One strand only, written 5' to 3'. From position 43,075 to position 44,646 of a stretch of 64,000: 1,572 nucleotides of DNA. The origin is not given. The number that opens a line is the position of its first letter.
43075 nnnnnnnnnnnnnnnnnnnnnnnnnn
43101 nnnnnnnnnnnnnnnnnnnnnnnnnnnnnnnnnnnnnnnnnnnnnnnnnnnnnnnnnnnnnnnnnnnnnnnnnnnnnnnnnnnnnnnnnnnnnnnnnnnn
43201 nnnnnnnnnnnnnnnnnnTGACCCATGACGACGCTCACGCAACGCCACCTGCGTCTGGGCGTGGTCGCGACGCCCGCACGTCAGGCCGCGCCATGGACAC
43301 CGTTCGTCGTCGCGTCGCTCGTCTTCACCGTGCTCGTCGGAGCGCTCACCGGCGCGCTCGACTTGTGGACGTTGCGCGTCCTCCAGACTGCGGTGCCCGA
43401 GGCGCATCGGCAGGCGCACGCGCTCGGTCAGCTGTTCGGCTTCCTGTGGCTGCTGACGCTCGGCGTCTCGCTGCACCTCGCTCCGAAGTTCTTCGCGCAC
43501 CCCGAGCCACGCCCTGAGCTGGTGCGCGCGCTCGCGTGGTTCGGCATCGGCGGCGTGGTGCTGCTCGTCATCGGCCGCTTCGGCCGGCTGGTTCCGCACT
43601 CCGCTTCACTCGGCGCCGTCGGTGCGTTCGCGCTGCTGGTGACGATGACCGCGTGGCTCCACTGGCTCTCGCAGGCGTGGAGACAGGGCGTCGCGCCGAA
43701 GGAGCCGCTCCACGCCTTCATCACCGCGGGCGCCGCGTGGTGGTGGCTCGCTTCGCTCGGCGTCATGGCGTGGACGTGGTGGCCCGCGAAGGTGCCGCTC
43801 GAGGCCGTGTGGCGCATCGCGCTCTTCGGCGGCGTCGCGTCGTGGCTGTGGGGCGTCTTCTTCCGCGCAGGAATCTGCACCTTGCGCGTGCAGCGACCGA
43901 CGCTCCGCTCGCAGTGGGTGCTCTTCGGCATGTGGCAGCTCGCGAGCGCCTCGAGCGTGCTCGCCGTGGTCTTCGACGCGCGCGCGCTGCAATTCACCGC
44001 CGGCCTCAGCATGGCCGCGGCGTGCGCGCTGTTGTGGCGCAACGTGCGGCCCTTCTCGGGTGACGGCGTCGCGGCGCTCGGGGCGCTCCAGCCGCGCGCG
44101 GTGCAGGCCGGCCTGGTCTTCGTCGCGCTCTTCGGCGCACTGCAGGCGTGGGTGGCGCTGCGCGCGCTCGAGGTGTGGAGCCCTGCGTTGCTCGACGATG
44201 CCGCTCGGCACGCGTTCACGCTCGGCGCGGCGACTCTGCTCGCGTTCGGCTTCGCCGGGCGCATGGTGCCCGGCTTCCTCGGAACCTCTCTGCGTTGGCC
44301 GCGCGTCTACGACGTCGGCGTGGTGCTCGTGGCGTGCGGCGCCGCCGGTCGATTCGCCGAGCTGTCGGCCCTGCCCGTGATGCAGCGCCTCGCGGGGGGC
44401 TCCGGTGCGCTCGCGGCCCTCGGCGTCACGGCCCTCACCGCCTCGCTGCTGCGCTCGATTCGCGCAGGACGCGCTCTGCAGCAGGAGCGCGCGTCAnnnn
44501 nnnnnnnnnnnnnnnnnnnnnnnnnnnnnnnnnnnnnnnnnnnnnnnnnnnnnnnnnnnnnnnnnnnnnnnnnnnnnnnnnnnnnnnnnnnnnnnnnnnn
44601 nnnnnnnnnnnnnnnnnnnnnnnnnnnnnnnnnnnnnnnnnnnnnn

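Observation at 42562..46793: Divergent five-gene operon beside nos: membrane protein, NnrS-like protein, outer-membrane barrel, thioredoxin-fold lipoprotein, Met/His-rich lipoprotein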

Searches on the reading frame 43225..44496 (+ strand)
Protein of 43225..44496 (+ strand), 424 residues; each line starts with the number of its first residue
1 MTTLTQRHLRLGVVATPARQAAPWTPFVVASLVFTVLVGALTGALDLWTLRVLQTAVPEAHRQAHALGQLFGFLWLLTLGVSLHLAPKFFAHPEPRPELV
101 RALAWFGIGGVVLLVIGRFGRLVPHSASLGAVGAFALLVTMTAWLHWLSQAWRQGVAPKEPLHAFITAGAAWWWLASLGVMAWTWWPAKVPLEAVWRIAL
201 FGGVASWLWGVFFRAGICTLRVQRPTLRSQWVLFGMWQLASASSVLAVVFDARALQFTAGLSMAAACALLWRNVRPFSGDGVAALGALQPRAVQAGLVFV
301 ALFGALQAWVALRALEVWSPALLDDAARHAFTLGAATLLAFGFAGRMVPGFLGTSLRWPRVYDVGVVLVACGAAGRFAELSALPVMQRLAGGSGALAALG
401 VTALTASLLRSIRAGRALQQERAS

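Call 4: search_protein_families(library=pfam, proteins=[window:43225-44496:+], max_evalue=1)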
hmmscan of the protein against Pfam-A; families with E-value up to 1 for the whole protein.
window:43225-44496:+ (424 aa): 2 families
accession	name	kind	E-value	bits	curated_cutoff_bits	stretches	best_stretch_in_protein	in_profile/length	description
PF19825.5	DUF6306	-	0.12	13.1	23.7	1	264-328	45-110/129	Domain of unknown function (DUF6306)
PF05940.17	NnrS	-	0.15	11.9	28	1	25-400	8-351/371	NnrS protein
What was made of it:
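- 43225..44499 (+): Divergent NnrS-family inner-membrane protein (424 aa). PF05940 scores only 11.9 bits (E = 0.15) but aligns end to end (call 4).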

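Call 5: search_protein_families(library=ncbifam, proteins=[window:43225-44496:+], max_evalue=1)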
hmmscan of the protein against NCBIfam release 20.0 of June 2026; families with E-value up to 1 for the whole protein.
window:43225-44496:+ (424 aa): 0 families

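Call 23: find_homologous_proteins(query=window:43225-44496:+)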
Query window:43225-44496:+ (424 aa): 58 proteins with E <= 0.001 among 8000 candidates.
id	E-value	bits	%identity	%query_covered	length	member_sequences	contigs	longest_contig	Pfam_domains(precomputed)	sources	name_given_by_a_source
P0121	2.3e-267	905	100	100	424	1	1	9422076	-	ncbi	ncbi:MAG: hypothetical protein QM817_30800 [Archangium sp.]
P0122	1.5e-235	800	88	100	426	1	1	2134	-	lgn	-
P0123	1.6e-164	566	68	98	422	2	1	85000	-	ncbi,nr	ncbi:MAG: hypothetical protein JNM17_38965 [Archangium sp.]|nr:hypothetical protein [Archangium sp.]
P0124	2.1e-161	556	69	98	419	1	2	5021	-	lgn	-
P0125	1.2e-160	553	66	100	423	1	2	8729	-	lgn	-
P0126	2.8e-117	411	54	93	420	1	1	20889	PF05940.18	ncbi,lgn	-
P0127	7.4e-111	389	54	96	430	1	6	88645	-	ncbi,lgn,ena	-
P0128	7.9e-110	386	55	96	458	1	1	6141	-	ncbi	-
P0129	2.7e-109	384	54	88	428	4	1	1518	-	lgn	-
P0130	5.0e-109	383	52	94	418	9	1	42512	-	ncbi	-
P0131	5.9e-109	383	52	92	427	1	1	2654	PF05940.18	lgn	-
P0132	4.2e-108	380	52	97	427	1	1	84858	-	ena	-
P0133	1.9e-107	378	52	96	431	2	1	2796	-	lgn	-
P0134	4.1e-107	377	52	94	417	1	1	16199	PF05940.18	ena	-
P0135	2.3e-106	375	52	94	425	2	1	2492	-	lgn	-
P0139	1.0e-105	372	54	94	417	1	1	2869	PF05940.18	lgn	-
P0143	2.0e-103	365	52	94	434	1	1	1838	PF05940.18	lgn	-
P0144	2.3e-103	365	50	96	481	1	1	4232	PF05940.18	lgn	-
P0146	6.0e-103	363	49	96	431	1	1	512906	-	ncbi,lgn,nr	ncbi:MAG: hypothetical protein Q8L48_18480 [Archangium sp.]|nr:hypothetical protein [Archangium sp.]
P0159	3.5e-93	331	49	92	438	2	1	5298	PF05940.18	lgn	-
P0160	1.9e-91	325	49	87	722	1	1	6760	PF05940.18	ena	-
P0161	1.1e-90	323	48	93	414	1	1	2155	PF05940.18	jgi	jgi:hypothetical protein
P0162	1.5e-90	322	47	95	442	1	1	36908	-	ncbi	-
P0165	2.8e-85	305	46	94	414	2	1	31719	-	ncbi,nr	ncbi:MAG: hypothetical protein K1X89_14175 [Myxococcaceae bacterium]|nr:hypothetical protein [Myxoco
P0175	3.5e-69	252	43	95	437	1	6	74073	-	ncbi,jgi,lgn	-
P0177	3.9e-62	229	40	94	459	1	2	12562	PF05940.18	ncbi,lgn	-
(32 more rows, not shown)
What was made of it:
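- On NnrS (PF05940): 11 of the 58 hits carry a precomputed PF05940 annotation (call 23).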

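Call 25: search_protein_families(library=pfam, alignment_id=A1, max_evalue=0.01)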
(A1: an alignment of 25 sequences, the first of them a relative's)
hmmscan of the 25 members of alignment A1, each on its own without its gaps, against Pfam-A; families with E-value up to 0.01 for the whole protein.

A. member 1, P0121 (424 aa): 0 families

B. families by the number of members that match (of 25 scanned): 1 family
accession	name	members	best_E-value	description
PF05940.17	NnrS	14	3.5e-09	NnrS protein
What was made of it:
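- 43225..44499 (+): Of 25 family members, 14 hit PF05940 at E <= 0.01, the best at 3.5e-9 (call 25).
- On NnrS (PF05940): 14 of 25 aligned relatives (38-67% identical to g2) hit PF05940 at E <= 0.01, the best at 3.5e-9 (call 25).
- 14 of 25 members of the g2 family match NnrS (call 25). g2 belongs to the NnrS family (call 25).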

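Call 34: find_encoding_contigs(protein=P0146, flank=10000, max_places=1)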
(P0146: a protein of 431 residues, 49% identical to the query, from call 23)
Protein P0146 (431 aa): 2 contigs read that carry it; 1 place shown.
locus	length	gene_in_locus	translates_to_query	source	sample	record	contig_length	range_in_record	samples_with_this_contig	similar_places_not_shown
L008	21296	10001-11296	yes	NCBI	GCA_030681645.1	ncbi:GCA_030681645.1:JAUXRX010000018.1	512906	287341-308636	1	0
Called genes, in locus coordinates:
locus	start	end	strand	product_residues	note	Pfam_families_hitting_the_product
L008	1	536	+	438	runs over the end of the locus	PF11999:Ice_binding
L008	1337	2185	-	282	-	PF12679:ABC2_membrane_2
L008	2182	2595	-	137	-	PF05573:NosL (weak)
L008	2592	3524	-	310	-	PF00005:ABC_tran, PF02463:SMC_N (faint), PF13304:AAA_21 (faint)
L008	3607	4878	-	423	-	PF05048:NosD, PF13229:Beta_helix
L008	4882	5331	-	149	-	PF00034:Cytochrom_C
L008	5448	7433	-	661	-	PF18764:nos_propeller, PF13473:Cupredoxin_1 (weak), PF00116:COX2 (weak)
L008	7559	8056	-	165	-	PF01814:Hemerythrin (weak)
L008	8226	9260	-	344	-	PF00158:Sigma54_activat, PF14532:Sigma54_activ_2, PF01078:Mg_chelatase (faint), PF07728:AAA_5 (faint), PF25601:AAA_lid_14, PF02954:HTH_8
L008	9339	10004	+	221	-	-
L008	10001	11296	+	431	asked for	-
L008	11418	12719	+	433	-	-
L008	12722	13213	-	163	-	PF02469:Fasciclin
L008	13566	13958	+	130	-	PF14760:Rnk_N, PF01272:GreA_GreB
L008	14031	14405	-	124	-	-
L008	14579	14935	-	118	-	-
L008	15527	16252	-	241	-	PF00005:ABC_tran, PF02463:SMC_N (faint), PF13304:AAA_21 (weak)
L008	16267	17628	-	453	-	-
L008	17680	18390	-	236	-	PF17131:TP_0789-like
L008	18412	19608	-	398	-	PF12704:MacB_PCD, PF02687:FtsX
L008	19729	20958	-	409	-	PF12704:MacB_PCD, PF02687:FtsX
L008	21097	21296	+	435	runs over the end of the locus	PF00512:HisKA, PF02518:HATPase_c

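Call 35: find_encoding_contigs(protein=P0165, flank=10000, max_places=1)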
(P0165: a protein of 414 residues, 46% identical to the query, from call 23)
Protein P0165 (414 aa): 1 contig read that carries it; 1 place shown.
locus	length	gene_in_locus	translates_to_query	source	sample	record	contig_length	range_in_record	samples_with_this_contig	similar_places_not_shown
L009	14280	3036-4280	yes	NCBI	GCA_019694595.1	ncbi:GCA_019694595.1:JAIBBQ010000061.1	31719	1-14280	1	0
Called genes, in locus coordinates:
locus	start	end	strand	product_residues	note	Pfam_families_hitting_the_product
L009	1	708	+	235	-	?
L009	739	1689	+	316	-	PF16317:Glyco_hydro_99 (weak)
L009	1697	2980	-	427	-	-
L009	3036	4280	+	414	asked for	-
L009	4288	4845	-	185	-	PF00578:AhpC-TSA (weak), PF02630:SCO1-SenC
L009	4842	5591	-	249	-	PF03781:FGE-sulfatase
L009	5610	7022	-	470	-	PF07731:Cu-oxidase_2 (faint), PF07732:Cu-oxidase_3, PF00034:Cytochrom_C, PF13442:Cytochrome_CBB3 (weak)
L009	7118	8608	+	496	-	PF13372:Alginate_exp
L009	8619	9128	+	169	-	PF01814:Hemerythrin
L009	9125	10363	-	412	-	-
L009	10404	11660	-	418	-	-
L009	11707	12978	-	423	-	PF14821:Thr_synth_N, PF00291:PALP, PF24857:THR4_C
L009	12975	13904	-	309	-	PF00288:GHMP_kinases_N, PF08544:GHMP_kinases_C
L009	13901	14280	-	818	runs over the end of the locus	PF00696:AA_kinase, PF01842:ACT (weak), PF13840:ACT_7, PF22468:ACT_9, PF13840:ACT_7, PF22468:ACT_9, PF03447:NAD_binding_3, PF00742:Homoserine_dh, +1 more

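Call 36: find_encoding_contigs(protein=P0175, flank=10000, max_places=1)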
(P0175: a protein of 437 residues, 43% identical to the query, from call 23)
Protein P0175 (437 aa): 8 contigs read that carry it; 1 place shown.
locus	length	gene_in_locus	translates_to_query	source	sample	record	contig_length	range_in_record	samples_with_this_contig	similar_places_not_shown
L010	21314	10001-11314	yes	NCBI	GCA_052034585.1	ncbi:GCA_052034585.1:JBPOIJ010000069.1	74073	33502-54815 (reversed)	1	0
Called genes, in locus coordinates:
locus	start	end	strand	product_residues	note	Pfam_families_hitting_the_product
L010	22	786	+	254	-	-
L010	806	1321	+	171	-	-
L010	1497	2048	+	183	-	-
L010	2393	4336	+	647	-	PF07715:Plug, PF00593:TonB_dep_Rec_b-barrel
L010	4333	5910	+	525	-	PF04885:Stig1 (faint)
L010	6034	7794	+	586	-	PF02368:Big_2 (weak)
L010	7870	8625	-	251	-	PF01476:LysM, PF25309:ELLD (faint), PF00877:NLPC_P60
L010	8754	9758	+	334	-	PF10092:DUF2330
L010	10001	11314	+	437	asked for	-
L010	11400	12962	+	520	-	PF00501:AMP-binding, PF23024:AMP-dom_DIP2-like (faint)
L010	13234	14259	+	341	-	PF01073:3Beta_HSD, PF01370:Epimerase, PF05368:NmrA (weak), PF13460:NAD_binding_10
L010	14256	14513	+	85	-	PF00550:PP-binding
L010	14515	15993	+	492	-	PF02771:Acyl-CoA_dh_N, PF02770:Acyl-CoA_dh_M, PF00441:Acyl-CoA_dh_1, PF08028:Acyl-CoA_dh_2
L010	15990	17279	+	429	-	PF02310:B12-binding, PF04055:Radical_SAM (weak)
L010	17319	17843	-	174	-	-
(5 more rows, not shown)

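Call 80: search_protein_families(library=pfam, proteins=[L008:11418-12716:+], max_evalue=0.1)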
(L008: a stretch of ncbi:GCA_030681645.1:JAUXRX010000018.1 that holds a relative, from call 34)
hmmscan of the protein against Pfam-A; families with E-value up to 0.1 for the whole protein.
L008:11418-12716:+ (433 aa): 0 families

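Call 86: find_encoding_contigs(protein=P0162, flank=10000, max_places=1)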
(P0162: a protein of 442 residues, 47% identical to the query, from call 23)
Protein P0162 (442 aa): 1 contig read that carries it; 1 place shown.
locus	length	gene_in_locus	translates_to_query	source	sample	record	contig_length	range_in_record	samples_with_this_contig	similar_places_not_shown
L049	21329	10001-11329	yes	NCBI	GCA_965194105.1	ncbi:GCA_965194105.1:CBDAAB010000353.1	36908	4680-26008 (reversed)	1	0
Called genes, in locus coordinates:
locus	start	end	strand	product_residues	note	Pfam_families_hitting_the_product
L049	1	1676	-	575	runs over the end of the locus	-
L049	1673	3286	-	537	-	PF07637:PSD5, PF07631:PSD4, PF07627:PSCyt3, PF07624:PSD2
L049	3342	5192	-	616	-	-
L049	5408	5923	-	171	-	PF01814:Hemerythrin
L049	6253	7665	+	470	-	PF07731:Cu-oxidase_2 (faint), PF07732:Cu-oxidase_3, PF00127:Copper-bind (faint), PF00034:Cytochrom_C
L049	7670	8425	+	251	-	PF03781:FGE-sulfatase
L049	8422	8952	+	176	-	PF00578:AhpC-TSA (weak), PF02630:SCO1-SenC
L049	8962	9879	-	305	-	PF00158:Sigma54_activat, PF01078:Mg_chelatase (faint), PF14532:Sigma54_activ_2, PF07728:AAA_5 (faint), PF25601:AAA_lid_14, PF02954:HTH_8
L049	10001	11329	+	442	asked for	-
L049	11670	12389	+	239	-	-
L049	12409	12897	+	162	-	PF04542:Sigma70_r2 (weak)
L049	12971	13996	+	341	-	PF00069:Pkinase, PF07714:PK_Tyr_Ser-Thr, PF01636:APH (faint)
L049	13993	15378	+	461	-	PF00069:Pkinase, PF01636:APH (faint), PF07714:PK_Tyr_Ser-Thr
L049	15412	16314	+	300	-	-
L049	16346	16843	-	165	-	PF00652:Ricin_B_lectin, PF14200:RicinB_lectin_2 (weak)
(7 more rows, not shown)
